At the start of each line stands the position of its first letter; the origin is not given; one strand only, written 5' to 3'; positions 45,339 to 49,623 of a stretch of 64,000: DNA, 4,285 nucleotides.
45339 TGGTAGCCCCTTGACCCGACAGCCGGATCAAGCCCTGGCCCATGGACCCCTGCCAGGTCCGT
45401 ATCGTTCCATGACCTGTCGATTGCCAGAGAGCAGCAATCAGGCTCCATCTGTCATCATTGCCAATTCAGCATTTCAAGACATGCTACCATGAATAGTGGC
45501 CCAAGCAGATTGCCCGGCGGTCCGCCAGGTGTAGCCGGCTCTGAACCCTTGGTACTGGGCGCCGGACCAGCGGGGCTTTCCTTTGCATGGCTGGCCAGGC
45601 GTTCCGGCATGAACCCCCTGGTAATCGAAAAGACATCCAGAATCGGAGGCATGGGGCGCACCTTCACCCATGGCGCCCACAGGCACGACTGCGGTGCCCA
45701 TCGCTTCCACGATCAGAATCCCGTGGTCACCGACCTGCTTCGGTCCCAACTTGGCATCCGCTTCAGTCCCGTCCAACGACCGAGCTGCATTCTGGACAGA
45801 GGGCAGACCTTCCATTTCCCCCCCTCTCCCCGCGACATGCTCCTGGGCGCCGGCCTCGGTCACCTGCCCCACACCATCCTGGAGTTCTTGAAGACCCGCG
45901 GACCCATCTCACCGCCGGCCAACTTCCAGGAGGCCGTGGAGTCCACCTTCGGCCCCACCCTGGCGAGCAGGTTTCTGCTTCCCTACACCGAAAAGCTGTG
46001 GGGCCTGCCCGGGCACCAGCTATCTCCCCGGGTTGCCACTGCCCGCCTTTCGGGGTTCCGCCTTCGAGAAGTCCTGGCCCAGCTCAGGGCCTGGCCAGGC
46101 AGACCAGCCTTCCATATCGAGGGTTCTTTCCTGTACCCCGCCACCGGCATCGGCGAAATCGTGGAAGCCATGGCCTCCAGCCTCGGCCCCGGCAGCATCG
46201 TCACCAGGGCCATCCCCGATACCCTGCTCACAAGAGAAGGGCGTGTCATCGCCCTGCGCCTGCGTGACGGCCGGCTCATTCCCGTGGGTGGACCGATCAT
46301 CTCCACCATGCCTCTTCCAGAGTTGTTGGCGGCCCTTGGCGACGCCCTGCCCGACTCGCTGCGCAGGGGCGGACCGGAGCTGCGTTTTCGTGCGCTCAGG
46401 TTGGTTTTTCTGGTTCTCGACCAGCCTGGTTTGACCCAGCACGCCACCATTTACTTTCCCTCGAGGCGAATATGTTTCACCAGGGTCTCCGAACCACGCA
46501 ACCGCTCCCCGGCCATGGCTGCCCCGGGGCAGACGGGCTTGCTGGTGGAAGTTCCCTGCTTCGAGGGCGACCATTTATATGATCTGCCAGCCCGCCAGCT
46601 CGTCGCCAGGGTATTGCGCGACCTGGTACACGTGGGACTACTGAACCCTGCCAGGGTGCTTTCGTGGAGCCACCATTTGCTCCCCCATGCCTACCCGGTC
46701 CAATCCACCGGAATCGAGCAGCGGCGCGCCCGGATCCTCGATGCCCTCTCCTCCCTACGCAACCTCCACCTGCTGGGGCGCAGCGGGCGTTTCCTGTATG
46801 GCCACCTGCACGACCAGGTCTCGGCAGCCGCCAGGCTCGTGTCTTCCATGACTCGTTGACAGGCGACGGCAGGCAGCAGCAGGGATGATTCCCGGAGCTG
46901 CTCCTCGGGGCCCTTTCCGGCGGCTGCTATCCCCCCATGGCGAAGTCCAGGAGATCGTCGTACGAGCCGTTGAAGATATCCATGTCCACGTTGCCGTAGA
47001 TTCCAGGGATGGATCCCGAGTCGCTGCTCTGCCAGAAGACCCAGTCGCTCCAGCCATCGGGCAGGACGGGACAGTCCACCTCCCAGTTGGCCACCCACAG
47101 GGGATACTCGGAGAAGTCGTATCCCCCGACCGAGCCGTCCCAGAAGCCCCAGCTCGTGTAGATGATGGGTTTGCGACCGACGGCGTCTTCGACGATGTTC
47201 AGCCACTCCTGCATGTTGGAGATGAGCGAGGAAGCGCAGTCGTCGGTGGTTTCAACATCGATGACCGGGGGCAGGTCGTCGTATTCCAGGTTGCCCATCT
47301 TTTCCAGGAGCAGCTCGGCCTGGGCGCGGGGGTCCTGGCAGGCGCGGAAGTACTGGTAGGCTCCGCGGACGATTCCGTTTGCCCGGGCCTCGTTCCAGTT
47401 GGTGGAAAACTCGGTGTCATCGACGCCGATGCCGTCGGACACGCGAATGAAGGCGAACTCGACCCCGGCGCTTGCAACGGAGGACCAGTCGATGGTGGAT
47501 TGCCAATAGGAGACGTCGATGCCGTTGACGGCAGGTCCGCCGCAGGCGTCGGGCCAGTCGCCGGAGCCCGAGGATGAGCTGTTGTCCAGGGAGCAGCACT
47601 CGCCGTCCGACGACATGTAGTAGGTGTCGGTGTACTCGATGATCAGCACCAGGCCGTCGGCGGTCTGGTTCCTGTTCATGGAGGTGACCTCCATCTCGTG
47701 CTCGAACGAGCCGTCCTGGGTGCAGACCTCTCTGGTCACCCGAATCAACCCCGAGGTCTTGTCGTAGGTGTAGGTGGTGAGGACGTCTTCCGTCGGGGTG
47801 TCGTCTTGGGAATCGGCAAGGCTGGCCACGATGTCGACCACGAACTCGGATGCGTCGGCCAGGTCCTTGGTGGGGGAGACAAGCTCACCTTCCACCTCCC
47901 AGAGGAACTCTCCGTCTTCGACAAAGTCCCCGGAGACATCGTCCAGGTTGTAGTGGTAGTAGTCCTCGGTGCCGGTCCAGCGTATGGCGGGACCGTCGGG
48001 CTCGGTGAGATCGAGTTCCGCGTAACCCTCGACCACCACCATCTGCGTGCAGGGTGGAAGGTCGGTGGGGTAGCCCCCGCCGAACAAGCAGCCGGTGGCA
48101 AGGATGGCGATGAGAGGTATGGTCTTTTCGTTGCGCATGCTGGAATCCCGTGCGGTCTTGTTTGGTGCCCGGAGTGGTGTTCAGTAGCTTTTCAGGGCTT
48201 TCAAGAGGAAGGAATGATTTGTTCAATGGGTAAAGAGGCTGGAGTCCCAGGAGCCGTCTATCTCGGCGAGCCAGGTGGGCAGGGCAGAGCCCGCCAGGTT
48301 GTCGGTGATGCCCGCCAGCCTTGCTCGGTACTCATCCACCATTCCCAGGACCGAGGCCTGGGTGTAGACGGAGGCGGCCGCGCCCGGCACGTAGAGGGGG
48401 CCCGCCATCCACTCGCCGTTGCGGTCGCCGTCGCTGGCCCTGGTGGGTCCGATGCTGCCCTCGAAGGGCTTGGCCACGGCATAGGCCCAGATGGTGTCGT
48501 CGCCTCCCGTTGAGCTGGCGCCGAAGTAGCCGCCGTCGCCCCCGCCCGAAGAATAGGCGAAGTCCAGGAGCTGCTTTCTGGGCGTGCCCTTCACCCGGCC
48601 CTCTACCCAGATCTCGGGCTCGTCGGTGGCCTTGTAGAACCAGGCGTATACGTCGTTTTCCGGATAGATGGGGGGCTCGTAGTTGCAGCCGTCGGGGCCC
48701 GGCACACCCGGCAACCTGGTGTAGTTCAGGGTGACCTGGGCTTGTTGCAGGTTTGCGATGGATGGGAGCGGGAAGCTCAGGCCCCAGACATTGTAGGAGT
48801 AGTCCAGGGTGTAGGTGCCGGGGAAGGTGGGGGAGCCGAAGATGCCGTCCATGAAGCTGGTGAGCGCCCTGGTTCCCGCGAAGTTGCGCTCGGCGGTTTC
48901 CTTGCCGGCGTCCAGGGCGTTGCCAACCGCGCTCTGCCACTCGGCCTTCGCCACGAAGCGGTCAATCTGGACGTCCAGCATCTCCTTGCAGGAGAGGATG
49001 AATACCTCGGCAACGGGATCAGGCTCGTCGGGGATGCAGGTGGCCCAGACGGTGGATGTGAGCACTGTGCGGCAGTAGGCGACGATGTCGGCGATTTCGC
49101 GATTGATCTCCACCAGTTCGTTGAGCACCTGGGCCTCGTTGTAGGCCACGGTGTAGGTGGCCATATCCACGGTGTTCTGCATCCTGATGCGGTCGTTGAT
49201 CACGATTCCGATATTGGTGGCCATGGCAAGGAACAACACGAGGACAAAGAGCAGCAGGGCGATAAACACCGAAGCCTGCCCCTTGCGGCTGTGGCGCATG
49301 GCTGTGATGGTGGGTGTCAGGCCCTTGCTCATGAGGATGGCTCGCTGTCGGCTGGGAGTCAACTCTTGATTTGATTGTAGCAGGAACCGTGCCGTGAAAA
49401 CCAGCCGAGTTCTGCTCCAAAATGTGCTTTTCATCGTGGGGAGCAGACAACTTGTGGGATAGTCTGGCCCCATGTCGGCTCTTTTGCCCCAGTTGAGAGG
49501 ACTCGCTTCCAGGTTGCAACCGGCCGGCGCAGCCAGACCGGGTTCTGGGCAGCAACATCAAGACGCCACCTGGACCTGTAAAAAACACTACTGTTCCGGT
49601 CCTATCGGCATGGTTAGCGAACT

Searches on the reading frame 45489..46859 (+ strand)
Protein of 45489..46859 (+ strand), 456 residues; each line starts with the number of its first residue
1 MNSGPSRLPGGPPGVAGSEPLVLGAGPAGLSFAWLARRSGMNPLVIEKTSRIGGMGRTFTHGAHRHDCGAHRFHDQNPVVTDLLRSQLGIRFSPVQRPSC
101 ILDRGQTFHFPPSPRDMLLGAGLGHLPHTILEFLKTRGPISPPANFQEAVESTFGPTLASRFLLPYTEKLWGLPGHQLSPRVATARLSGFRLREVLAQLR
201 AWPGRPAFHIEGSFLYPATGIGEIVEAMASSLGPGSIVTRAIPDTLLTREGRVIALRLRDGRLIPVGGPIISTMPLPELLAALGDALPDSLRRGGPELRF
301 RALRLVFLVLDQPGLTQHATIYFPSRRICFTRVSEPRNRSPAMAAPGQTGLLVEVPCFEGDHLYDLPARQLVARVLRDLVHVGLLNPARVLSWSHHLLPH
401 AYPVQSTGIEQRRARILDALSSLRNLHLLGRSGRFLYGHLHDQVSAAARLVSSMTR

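Call 14: search_protein_families(library=ncbifam, proteins=[window:45489-46859:+], max_evalue=0.1)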
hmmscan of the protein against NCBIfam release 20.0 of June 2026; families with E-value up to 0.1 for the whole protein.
window:45489-46859:+ (456 aa): 48 families (the best 25 are shown)
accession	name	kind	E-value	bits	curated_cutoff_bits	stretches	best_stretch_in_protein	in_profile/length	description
NF005547.0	PRK07208.1-3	equivalog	7.3e-64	216.2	380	1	19-441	6-428/465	hypothetical protein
NF005548.0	PRK07208.1-4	equivalog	7e-58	196.4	389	1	21-439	7-435/488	hypothetical protein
NF005545.0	PRK07208.1-1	equivalog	1.6e-45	155.4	451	1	19-439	9-446/504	hypothetical protein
NF005546.0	PRK07208.1-2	equivalog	9.1e-36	123.5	418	2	97-451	116-499/527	hypothetical protein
NF005549.0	PRK07208.1-5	equivalog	5.4e-17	61.4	587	3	21-94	8-85/534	hypothetical protein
TIGR00031.1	UDP-GALP_mutase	equivalog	2e-11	43.5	303.75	1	21-183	5-172/378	UDP-galactopyranose mutase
NF005560.0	PRK07233.1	equivalog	1.4e-08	34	252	1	22-65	5-48/435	hypothetical protein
TIGR02734.1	crtI_fam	subfamily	3.7e-06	25.9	238.1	1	21-69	2-50/504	phytoene desaturase family protein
NF049967.1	QhpG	equivalog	3.3e-05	23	240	1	21-63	2-47/423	flavin-dependent monooxygenase QhpG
NF009410.0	PRK12771.1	subfamily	4.8e-05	22.1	516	1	17-55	138-176/566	NAD(P)-binding protein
TIGR03467.1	HpnE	equivalog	0.00012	21.6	283.05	1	22-83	3-66/430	hydroxysqualene dehydroxylase HpnE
NF008841.0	PRK11883.1-1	equivalog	0.00013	21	517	1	21-91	7-79/453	protoporphyrinogen oxidase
NF058655.1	CrtID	equivalog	0.00017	20.6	640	1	22-70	3-51/478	bifunctional phytoene desaturase/3,4-desaturase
NF005531.0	PRK07190.1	equivalog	0.00035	19.4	530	1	21-58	9-46/487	FAD-binding protein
NF009478.0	PRK12844.1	equivalog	0.00054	18.4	789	1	21-55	12-46/559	3-ketosteroid-delta-1-dehydrogenase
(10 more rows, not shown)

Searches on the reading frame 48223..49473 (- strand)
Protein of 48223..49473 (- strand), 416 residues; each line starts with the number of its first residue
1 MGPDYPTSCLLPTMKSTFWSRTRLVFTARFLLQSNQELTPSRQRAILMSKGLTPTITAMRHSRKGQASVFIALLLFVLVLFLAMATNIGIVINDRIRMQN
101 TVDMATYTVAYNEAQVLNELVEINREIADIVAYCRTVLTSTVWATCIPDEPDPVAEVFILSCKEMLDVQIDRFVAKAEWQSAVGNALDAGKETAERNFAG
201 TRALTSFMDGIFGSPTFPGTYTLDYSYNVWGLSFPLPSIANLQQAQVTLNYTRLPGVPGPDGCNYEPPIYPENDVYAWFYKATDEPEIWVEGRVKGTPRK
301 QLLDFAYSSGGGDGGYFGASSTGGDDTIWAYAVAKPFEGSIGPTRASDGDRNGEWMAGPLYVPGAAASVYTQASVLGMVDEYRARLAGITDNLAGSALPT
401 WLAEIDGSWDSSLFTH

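Call 14: search_protein_families(library=ncbifam, proteins=[window:48223-49473:-], max_evalue=0.1)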
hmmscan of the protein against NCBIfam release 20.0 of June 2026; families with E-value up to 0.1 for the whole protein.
window:48223-49473:- (416 aa): 1 family
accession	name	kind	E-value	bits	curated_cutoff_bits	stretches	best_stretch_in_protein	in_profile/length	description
TIGR03816.1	tadE_like_DECH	hypoth_equivalog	0.00096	19.3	50.95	1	64-114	2-52/109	Rv3654c family TadE-like protein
